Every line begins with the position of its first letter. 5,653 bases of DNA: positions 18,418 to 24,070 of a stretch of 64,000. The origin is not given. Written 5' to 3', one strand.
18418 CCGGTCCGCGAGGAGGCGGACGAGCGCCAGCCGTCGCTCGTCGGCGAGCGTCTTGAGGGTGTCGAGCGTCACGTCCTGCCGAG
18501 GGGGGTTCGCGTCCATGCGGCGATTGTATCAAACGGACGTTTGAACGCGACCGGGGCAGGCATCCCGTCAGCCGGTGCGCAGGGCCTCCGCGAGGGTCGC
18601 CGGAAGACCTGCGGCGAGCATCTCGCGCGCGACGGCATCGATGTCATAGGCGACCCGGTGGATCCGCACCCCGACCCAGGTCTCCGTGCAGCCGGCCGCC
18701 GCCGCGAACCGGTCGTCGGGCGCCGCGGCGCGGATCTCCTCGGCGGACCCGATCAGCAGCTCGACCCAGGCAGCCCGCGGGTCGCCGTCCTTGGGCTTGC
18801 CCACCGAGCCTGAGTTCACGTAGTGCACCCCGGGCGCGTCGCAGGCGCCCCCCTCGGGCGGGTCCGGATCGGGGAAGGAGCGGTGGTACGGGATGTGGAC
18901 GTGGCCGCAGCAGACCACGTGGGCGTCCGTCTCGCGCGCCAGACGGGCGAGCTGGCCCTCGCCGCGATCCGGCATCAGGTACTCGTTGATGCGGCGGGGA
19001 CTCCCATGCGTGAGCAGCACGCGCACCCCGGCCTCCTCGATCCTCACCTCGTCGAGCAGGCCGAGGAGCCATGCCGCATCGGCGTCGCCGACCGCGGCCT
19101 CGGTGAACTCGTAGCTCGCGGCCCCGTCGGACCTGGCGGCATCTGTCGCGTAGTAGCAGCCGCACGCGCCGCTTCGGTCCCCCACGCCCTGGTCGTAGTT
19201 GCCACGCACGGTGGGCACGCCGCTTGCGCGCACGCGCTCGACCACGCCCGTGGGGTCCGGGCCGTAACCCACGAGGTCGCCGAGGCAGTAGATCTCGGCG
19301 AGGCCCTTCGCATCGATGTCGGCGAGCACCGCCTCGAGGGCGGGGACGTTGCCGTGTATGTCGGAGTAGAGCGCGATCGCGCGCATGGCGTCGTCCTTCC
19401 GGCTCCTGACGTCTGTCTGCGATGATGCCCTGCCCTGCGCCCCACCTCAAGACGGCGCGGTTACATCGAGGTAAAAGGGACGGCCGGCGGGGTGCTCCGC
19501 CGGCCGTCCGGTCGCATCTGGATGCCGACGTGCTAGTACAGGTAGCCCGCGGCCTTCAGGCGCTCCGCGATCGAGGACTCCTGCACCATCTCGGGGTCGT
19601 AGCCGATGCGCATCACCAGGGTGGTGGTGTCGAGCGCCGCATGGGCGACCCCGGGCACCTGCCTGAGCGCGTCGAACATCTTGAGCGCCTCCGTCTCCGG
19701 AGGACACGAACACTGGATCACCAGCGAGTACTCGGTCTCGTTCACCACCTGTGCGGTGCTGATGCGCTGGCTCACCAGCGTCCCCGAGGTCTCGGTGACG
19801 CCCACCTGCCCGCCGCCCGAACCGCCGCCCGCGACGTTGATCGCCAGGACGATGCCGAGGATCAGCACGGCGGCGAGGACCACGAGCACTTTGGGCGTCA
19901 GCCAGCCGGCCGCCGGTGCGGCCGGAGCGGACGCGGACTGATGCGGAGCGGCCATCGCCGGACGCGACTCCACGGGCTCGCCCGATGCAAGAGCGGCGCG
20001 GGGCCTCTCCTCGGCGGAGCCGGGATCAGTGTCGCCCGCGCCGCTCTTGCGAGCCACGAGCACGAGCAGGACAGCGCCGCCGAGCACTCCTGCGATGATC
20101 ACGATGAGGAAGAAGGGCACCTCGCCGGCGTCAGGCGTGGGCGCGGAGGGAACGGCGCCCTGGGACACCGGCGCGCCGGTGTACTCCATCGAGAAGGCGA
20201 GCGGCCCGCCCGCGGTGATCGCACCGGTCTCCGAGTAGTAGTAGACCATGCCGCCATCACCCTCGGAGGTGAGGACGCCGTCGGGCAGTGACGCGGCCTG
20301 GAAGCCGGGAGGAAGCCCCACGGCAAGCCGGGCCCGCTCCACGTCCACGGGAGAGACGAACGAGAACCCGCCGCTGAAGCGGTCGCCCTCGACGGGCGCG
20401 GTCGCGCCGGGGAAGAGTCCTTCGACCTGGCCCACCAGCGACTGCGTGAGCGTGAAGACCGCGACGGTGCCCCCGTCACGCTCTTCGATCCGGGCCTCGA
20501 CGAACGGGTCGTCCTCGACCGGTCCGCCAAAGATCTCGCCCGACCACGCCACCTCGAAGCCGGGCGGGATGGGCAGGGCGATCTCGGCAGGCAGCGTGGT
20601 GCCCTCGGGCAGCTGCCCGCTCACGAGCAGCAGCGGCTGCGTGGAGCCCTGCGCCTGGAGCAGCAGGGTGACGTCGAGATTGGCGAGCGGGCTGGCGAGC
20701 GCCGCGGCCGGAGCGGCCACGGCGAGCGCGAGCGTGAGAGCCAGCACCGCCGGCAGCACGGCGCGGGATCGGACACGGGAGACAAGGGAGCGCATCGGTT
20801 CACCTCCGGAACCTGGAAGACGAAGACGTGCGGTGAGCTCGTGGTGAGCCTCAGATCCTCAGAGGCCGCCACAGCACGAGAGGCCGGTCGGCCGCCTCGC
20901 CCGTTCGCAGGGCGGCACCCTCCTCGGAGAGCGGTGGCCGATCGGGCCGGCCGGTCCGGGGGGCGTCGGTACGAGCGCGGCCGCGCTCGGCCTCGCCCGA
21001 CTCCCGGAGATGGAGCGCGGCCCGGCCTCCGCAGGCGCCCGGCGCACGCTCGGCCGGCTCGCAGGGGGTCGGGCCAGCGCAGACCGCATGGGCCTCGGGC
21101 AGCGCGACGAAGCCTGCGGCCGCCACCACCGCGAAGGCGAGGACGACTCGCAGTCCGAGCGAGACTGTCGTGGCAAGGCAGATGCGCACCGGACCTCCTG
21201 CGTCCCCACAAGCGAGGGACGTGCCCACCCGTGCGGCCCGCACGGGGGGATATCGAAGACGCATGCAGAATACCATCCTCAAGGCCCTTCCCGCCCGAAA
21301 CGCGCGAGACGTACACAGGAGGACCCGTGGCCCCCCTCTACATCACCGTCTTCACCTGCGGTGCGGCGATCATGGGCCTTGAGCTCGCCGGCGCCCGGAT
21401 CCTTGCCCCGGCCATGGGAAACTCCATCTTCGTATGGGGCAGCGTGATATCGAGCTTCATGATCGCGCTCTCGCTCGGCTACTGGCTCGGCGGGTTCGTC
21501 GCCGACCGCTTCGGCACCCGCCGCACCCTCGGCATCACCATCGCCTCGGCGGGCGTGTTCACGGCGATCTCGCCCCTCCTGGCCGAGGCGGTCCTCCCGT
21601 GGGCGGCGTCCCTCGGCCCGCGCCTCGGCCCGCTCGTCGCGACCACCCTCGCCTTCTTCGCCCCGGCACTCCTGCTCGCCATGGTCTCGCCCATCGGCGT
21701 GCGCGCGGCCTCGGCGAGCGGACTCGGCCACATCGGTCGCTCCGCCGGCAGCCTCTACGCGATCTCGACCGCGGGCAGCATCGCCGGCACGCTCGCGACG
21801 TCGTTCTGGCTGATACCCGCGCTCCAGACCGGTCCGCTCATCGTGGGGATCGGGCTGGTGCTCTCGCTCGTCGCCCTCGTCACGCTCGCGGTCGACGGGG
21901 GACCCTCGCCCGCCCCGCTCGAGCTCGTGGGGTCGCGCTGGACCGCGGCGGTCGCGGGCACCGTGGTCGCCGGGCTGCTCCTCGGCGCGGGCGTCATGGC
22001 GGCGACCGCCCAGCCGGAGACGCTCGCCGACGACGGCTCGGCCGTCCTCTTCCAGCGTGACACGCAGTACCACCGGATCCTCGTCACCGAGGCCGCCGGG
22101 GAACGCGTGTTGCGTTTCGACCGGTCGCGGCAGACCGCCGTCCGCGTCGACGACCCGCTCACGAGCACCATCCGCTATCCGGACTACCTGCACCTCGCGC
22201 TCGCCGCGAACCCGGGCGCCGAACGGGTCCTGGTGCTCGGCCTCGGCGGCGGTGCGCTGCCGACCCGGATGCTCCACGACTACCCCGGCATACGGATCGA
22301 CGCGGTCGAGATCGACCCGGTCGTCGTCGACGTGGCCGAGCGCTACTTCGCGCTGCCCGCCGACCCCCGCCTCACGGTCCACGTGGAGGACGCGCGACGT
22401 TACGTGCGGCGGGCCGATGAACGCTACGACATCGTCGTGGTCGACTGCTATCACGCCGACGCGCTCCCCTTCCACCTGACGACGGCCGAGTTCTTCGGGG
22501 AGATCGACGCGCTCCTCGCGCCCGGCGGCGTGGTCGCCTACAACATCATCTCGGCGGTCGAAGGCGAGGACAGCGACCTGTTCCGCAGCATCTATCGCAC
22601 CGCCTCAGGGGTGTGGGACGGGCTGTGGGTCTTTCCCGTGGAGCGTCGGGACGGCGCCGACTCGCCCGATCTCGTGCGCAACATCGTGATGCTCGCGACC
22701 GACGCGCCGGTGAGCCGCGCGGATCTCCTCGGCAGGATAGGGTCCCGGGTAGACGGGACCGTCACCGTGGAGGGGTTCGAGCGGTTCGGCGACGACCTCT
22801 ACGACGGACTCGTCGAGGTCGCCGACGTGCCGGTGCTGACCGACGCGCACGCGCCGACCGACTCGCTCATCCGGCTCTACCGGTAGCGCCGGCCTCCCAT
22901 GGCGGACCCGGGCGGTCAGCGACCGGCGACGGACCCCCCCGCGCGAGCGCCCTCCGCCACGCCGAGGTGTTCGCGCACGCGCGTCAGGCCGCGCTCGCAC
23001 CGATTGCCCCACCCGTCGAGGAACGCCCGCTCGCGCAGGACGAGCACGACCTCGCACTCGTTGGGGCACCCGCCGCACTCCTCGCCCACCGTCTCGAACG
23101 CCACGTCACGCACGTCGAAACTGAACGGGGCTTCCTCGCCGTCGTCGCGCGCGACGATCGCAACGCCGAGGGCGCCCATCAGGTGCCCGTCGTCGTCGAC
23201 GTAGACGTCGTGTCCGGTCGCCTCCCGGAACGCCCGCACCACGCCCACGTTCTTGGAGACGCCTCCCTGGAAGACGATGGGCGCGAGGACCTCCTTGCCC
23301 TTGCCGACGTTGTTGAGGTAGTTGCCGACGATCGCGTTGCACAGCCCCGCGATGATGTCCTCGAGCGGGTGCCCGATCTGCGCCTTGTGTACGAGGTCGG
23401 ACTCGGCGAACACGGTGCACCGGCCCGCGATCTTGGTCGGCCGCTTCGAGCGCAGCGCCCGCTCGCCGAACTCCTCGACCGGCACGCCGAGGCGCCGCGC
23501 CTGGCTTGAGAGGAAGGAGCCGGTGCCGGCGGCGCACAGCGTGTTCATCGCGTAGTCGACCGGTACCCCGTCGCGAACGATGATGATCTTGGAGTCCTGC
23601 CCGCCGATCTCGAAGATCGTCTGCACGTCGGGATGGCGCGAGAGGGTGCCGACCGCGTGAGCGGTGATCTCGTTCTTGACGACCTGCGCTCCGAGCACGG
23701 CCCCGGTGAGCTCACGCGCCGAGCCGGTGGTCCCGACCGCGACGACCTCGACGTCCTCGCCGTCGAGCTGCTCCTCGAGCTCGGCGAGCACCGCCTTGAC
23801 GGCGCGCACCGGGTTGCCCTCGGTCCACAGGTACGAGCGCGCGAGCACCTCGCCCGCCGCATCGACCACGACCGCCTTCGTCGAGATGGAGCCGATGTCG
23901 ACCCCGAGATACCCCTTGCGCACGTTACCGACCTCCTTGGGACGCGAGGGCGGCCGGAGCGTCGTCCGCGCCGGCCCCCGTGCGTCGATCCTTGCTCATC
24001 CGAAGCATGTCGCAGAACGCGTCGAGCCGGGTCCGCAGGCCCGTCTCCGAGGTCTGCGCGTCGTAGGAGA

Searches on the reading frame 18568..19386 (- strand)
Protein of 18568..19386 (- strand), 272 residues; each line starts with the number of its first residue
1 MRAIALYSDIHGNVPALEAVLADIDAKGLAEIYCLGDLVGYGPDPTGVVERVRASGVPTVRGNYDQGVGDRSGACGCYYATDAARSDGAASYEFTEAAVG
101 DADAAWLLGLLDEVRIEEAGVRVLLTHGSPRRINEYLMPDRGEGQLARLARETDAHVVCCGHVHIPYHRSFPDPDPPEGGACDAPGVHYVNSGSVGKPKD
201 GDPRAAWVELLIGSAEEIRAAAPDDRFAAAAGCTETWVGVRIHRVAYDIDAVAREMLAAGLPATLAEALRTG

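Call 15: search_protein_families(library=ncbifam, proteins=[window:18568-19386:-], max_evalue=1e-10)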
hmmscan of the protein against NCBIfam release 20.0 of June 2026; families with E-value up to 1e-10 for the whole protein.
window:18568-19386:- (272 aa): 0 families

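Call 40: search_protein_families(library=pfam, proteins=[window:18568-19386:-], max_evalue=0.001)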
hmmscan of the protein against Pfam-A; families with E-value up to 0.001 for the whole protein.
window:18568-19386:- (272 aa): 2 families
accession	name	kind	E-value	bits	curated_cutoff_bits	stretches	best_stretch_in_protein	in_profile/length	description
PF12850.12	Metallophos_2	-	2.6e-20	73.4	27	1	4-209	3-150/154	Calcineurin-like phosphoesterase superfamily domain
PF00149.33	Metallophos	-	1.3e-11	45.7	21.5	1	4-166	3-191/191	Calcineurin-like phosphoesterase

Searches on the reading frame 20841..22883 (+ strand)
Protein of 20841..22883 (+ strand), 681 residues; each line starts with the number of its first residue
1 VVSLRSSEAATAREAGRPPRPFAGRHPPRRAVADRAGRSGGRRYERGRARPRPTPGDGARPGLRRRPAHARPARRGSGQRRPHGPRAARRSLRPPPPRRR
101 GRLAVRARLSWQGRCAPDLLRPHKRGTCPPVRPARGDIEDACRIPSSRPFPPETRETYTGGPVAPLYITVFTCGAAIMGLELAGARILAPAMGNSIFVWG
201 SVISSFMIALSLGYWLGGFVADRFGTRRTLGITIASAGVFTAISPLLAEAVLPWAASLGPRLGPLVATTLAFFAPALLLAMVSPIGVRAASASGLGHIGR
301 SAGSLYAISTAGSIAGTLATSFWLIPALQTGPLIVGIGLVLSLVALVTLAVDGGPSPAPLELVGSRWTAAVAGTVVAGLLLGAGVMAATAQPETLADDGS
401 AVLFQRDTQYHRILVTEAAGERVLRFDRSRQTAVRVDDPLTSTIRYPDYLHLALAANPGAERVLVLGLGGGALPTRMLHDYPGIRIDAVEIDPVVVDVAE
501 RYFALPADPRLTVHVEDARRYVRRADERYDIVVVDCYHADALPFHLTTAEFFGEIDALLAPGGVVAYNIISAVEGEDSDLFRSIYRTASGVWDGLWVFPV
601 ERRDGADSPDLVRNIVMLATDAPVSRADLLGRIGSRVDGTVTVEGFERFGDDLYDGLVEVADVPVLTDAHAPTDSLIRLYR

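Call 12: search_protein_families(library=ncbifam, proteins=[window:20841-22883:+], max_evalue=0.00001)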
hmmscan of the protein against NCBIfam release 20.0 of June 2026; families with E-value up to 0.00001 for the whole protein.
window:20841-22883:+ (681 aa): 6 families
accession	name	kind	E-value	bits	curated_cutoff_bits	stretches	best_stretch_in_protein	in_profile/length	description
NF037959.1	MFS_SpdSyn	subfamily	4.9e-63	213.5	40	1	175-676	2-480/480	fused MFS/spermidine synthase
NF002956.0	PRK03612.1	equivalog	8.3e-29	100.4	472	1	165-569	21-417/522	polyamine aminopropyltransferase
NF003380.0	PRK04457.1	equivalog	2.9e-23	82.2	304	1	409-572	18-183/265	polyamine aminopropyltransferase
NF002010.0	PRK00811.1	equivalog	7.3e-22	77.9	260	1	401-574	24-198/287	polyamine aminopropyltransferase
TIGR00417.1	speE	equivalog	6.4e-14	51.8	249.55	1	402-568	19-185/271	spermidine synthase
NF002435.0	PRK01581.1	equivalog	9.1e-09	34.9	537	1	446-566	137-265/374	polyamine aminopropyltransferase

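Call 13: search_protein_families(library=pfam, proteins=[window:20841-22883:+], max_evalue=0.00001)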
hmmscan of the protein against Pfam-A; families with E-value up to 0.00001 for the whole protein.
window:20841-22883:+ (681 aa): 2 families
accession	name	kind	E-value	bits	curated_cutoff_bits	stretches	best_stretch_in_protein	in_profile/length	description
PF01564.23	Spermine_synth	-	7.5e-13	48.9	22.9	1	450-566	9-129/186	Spermine/spermidine synthase domain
PF13649.12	Methyltransf_25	-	5.6e-06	27.4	27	1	463-563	1-97/97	Methyltransferase domain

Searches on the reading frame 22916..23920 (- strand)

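Call 12: search_protein_families(library=ncbifam, proteins=[window:22916-23920:-], max_evalue=0.00001)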
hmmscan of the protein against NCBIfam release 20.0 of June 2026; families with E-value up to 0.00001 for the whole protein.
window:22916-23920:- (334 aa): 5 families
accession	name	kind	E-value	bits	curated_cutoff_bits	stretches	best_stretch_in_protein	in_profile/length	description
TIGR00241.1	CoA_E_activ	domain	1.1e-50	172.5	125.4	1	5-256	3-248/248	acyl-CoA dehydratase activase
TIGR03286.1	methan_mark_15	hypoth_equivalog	9e-37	127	455.75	1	5-257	147-401/404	methanogenesis marker 15 protein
TIGR02259.1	benz_CoA_red_A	equivalog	1.8e-33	116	578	1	47-253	219-428/432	benzoyl-CoA reductase subunit A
TIGR03192.1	benz_CoA_bzdQ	equivalog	7.9e-21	74.8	380.2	1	6-256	36-285/293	benzoyl-CoA reductase, bzd-type, subunit Q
TIGR02261.1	benz_CoA_red_D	equivalog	6.8e-17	61.5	312.85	1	6-253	5-258/262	benzoyl-CoA reductase subunit D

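Call 13: search_protein_families(library=pfam, proteins=[window:22916-23920:-], max_evalue=0.00001)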
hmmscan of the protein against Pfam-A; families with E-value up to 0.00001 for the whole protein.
window:22916-23920:- (334 aa): 1 family
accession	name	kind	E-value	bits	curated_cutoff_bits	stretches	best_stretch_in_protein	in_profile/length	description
PF01869.26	BcrAD_BadFG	-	9e-48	163.6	31.5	1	5-257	1-271/271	BadF/BadG/BcrA/BcrD ATPase family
